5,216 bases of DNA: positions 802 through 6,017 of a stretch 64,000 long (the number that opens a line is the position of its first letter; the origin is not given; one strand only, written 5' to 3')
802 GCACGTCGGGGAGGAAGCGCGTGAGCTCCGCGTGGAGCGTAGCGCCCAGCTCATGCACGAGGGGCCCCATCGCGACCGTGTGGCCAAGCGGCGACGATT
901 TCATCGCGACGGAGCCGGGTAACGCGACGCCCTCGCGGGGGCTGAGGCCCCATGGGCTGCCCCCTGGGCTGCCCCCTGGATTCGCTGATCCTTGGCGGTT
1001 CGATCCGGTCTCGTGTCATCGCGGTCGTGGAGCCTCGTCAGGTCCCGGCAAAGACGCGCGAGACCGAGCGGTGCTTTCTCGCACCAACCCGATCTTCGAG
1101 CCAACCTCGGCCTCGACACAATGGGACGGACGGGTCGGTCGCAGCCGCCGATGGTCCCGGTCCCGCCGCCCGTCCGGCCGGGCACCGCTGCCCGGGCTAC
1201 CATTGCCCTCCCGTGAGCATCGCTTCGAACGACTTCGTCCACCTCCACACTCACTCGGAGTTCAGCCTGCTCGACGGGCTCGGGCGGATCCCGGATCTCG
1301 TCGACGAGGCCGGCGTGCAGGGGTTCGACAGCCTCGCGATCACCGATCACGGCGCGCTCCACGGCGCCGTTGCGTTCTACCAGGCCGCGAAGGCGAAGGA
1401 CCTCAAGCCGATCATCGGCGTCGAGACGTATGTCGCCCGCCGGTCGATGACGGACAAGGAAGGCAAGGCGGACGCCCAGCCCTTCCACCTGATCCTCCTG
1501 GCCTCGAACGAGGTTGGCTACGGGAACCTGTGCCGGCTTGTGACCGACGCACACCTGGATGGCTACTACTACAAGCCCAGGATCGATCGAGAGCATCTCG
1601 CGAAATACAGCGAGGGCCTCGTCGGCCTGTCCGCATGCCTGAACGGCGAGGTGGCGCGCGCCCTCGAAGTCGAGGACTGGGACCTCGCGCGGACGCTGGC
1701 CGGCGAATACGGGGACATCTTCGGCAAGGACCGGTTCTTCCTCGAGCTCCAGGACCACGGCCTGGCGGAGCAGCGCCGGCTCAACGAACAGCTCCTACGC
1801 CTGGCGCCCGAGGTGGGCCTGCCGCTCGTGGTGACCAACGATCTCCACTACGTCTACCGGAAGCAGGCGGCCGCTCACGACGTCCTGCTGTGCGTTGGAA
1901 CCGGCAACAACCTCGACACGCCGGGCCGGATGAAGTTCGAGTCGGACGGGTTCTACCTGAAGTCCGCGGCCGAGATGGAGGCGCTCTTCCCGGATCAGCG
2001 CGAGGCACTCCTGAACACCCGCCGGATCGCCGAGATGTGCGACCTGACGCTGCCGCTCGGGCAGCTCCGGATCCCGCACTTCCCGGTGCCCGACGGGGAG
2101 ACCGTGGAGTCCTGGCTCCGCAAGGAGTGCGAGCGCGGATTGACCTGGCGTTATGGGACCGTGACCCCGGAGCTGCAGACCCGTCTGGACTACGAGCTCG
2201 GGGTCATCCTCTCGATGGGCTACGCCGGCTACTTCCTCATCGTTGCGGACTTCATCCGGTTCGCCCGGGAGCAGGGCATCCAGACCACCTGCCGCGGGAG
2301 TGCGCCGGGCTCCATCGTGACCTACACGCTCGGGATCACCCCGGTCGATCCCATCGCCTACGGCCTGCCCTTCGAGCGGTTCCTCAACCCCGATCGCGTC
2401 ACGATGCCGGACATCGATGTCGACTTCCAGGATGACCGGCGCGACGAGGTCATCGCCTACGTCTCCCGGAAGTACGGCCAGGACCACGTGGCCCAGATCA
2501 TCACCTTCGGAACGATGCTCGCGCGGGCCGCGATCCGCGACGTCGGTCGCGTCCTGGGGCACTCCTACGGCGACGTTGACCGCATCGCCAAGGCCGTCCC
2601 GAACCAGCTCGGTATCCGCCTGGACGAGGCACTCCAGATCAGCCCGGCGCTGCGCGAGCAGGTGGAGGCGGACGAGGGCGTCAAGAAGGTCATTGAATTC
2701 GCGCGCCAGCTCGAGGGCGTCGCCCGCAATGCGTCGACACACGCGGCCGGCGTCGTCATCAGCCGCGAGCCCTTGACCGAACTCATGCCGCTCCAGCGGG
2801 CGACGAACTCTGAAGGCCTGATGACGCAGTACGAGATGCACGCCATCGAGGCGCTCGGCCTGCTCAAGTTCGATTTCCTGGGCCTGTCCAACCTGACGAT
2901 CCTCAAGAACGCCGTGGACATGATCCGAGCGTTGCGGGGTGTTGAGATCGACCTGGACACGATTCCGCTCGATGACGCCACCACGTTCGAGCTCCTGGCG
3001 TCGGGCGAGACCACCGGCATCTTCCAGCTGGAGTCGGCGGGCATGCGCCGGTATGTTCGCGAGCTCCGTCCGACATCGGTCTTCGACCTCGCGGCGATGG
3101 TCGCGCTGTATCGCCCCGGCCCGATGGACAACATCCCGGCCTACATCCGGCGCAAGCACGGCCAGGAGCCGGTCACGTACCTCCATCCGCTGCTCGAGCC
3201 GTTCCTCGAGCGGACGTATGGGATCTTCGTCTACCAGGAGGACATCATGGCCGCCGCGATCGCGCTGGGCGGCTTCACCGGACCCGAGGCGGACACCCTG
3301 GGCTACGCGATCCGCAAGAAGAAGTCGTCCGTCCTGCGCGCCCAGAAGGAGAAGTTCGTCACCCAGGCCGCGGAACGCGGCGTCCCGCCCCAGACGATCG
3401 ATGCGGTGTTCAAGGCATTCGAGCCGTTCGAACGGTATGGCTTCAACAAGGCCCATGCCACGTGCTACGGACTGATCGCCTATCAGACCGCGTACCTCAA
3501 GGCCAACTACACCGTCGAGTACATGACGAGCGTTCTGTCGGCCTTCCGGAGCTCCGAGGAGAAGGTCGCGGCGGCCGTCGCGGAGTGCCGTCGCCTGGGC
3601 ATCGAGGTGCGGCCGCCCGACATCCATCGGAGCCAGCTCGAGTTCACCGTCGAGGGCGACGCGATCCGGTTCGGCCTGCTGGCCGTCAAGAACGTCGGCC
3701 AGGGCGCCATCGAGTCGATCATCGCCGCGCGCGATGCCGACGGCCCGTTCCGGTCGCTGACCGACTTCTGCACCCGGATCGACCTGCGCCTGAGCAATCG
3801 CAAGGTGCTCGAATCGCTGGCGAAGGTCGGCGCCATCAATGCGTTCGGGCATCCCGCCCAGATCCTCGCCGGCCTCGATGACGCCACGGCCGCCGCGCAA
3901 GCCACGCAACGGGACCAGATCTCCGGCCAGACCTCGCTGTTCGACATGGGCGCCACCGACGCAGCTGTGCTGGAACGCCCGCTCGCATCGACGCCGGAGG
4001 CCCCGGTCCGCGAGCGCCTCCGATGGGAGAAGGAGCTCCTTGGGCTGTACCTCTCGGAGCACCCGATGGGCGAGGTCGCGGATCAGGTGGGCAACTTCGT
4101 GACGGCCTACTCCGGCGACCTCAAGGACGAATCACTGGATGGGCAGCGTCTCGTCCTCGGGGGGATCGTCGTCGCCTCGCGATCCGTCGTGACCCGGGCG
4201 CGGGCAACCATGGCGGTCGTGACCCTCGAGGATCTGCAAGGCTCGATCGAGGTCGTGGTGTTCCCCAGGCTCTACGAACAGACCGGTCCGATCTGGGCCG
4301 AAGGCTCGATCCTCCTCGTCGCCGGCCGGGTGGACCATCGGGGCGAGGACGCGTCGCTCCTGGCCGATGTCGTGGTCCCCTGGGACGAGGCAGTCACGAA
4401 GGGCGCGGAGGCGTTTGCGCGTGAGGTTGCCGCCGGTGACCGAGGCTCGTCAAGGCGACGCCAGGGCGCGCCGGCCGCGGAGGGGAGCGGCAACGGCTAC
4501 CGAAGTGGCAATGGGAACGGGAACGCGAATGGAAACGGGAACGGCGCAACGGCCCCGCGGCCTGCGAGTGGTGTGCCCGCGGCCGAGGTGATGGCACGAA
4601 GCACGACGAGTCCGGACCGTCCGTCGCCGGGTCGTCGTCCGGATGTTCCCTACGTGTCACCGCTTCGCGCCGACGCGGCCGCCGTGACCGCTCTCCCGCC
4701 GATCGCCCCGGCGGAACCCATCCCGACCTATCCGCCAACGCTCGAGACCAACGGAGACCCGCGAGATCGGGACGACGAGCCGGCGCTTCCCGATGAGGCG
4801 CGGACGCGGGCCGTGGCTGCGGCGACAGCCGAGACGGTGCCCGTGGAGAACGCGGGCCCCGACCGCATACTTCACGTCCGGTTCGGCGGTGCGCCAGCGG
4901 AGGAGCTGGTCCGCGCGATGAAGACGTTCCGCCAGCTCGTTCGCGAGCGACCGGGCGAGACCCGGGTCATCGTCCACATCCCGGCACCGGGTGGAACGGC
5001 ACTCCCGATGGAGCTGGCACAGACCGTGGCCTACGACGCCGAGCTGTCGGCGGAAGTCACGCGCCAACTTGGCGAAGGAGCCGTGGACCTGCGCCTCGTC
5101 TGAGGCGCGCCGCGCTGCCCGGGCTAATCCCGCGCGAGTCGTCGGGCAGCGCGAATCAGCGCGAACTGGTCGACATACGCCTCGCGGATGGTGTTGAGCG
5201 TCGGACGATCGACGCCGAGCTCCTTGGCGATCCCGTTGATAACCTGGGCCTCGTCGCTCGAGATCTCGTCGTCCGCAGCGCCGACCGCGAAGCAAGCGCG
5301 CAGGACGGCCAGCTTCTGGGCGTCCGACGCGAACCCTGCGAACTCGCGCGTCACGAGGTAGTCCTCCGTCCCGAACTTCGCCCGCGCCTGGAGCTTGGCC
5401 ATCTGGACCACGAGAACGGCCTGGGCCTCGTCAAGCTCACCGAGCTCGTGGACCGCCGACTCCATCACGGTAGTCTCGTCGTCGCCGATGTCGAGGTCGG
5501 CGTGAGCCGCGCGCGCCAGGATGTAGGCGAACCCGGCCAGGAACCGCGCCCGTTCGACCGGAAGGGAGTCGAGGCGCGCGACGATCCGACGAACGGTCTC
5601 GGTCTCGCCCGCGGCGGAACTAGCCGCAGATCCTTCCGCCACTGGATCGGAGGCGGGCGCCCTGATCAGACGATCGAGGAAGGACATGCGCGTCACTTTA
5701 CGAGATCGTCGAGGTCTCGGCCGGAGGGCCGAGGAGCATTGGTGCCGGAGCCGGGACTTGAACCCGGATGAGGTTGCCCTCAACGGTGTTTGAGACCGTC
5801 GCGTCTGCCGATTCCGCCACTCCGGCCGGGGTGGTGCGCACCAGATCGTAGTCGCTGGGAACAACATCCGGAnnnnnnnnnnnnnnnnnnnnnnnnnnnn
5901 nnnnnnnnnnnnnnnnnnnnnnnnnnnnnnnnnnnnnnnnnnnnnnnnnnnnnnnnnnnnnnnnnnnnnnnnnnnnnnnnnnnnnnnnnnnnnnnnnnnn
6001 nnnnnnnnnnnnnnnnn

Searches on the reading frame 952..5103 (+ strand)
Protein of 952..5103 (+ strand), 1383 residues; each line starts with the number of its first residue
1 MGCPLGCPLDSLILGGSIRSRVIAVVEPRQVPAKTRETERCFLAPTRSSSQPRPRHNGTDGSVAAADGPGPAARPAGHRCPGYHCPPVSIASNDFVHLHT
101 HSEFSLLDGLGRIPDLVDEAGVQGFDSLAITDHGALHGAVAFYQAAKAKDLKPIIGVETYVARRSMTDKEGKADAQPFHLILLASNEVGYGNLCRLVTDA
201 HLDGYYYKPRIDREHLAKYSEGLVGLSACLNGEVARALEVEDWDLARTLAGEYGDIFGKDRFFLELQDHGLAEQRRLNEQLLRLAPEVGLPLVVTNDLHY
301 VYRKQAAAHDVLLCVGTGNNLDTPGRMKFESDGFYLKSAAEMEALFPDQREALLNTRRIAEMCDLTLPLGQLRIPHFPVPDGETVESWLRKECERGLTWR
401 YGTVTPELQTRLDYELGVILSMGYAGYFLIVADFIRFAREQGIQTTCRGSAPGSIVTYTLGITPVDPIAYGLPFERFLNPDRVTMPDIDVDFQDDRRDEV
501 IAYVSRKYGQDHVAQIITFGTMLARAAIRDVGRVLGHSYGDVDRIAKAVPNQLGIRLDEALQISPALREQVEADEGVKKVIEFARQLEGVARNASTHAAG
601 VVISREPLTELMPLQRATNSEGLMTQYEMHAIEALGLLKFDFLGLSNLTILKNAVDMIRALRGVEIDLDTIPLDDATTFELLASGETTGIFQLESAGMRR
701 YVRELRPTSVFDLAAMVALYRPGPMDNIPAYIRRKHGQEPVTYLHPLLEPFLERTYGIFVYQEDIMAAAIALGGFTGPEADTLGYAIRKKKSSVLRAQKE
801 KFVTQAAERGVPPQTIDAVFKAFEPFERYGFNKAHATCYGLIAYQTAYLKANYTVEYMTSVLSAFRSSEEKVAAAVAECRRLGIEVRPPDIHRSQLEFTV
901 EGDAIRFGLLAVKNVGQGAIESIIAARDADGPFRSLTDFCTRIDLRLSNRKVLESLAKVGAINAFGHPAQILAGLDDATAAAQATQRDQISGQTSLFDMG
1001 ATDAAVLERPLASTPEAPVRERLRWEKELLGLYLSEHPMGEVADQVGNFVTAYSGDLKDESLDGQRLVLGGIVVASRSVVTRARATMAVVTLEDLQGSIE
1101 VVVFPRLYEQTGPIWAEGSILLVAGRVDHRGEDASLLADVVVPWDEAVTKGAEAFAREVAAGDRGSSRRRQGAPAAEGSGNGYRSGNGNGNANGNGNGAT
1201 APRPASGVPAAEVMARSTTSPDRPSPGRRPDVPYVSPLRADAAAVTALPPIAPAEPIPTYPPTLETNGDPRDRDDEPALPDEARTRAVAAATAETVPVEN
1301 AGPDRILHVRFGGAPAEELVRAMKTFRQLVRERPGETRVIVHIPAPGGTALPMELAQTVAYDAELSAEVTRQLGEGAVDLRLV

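Call 11: search_protein_families(library=pfam, proteins=[window:952-5103:+], max_evalue=0.001)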
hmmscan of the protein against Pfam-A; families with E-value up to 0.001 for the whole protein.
window:952-5103:+ (1383 aa): 5 families
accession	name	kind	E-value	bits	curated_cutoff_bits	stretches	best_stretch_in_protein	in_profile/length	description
PF07733.18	DNA_pol3_alpha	-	1.1e-98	330.5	23.9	1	387-644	1-260/260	Bacterial DNA polymerase III alpha NTPase domain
PF17657.6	DNA_pol3_finger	-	1.3e-56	190.9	22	1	647-810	1-166/166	Bacterial DNA polymerase III alpha subunit finger domain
PF02811.25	PHP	-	2.5e-52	178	26.4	1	97-269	1-164/164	PHP domain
PF14579.12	HHH_6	-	4e-29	101.1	25.6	1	883-967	1-85/90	Helix-hairpin-helix motif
PF01336.31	tRNA_anti-codon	-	1.5e-07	31.6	27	1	1070-1139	4-70/75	OB-fold nucleic acid binding domain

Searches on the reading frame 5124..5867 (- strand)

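Call 11: search_protein_families(library=pfam, proteins=[window:5124-5867:-], max_evalue=0.001)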
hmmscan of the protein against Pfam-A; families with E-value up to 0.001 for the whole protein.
window:5124-5867:- (247 aa): 1 family
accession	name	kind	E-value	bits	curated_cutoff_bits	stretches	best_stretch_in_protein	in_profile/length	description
PF05099.18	TerB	-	1.4e-12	48.4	24.4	1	114-228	5-117/118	Tellurite resistance protein TerB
